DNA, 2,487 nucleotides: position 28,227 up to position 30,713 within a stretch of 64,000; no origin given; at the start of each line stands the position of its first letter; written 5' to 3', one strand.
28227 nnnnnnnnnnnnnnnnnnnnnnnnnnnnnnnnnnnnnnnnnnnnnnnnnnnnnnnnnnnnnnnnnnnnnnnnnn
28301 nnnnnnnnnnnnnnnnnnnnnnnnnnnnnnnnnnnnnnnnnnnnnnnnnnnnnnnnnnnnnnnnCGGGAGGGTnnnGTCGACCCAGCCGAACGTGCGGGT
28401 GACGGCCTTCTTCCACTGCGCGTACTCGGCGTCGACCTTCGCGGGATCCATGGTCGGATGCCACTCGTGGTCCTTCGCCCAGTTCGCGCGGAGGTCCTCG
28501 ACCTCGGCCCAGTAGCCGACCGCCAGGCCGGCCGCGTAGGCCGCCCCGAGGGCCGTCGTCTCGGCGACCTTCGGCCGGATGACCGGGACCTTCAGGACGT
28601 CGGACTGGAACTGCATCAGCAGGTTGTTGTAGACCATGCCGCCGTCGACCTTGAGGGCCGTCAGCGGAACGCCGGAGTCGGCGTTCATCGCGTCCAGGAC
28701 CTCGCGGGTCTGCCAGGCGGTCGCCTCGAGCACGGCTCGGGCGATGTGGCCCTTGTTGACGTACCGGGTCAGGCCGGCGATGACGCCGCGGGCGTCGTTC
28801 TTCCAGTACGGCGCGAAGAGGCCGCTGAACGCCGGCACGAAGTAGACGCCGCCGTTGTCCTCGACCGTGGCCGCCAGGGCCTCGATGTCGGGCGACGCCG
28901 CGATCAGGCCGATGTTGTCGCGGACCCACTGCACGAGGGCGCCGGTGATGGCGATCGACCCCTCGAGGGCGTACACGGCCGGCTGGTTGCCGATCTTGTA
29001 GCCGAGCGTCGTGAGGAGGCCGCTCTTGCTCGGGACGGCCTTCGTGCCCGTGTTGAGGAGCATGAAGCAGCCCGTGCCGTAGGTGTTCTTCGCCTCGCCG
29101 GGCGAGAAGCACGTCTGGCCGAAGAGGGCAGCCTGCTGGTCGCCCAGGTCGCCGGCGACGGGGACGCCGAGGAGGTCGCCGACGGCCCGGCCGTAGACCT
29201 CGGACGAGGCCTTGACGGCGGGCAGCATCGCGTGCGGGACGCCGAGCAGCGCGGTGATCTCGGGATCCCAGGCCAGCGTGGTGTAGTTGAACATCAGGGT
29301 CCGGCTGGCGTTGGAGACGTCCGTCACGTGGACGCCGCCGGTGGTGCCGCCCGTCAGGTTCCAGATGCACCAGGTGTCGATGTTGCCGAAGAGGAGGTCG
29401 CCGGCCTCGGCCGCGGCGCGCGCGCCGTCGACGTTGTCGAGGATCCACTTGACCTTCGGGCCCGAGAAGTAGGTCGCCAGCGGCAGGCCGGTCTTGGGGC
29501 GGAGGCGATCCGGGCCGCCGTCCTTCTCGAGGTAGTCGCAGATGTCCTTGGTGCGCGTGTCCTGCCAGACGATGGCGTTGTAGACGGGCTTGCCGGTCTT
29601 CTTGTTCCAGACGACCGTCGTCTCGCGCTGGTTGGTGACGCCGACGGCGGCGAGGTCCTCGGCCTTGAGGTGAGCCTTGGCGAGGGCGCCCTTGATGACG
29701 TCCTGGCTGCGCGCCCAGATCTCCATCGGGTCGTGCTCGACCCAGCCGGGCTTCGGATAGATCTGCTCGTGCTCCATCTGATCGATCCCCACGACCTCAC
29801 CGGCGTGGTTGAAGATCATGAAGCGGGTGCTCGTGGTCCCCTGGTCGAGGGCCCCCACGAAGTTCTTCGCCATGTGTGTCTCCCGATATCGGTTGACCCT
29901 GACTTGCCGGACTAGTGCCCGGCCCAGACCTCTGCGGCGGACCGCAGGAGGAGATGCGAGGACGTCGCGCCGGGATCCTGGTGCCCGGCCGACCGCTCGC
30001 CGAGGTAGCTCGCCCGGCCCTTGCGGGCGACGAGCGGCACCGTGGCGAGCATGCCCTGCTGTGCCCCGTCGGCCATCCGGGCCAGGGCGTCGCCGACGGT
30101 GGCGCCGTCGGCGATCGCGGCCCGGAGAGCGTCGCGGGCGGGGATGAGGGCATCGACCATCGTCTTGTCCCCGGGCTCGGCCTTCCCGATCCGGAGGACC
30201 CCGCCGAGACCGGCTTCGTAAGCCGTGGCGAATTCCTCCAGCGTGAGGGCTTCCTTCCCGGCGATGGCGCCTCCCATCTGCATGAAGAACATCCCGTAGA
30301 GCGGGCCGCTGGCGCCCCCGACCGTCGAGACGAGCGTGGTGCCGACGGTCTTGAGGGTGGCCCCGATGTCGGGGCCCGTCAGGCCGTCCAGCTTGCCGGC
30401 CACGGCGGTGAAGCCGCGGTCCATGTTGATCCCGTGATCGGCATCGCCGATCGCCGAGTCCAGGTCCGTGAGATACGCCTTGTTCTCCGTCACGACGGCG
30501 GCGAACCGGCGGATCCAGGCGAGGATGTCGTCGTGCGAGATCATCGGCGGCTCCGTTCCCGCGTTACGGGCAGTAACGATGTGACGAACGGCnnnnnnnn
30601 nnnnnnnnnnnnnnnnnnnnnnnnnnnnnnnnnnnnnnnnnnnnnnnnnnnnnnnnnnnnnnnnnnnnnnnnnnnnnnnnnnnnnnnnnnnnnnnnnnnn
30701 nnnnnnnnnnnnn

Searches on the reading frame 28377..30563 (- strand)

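Call 63: search_protein_families(library=pfam, proteins=[window:28377-30563:-], max_evalue=0.001)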
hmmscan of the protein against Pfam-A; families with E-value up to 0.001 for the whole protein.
window:28377-30563:- (729 aa): 2 families
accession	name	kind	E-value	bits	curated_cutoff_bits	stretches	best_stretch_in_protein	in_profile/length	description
PF00370.27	FGGY_N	-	5.9e-76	255.7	28.8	1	237-482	3-245/245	FGGY family of carbohydrate kinases, N-terminal domain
PF02782.22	FGGY_C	-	7.2e-49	166.7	27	1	492-681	2-197/198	FGGY family of carbohydrate kinases, C-terminal domain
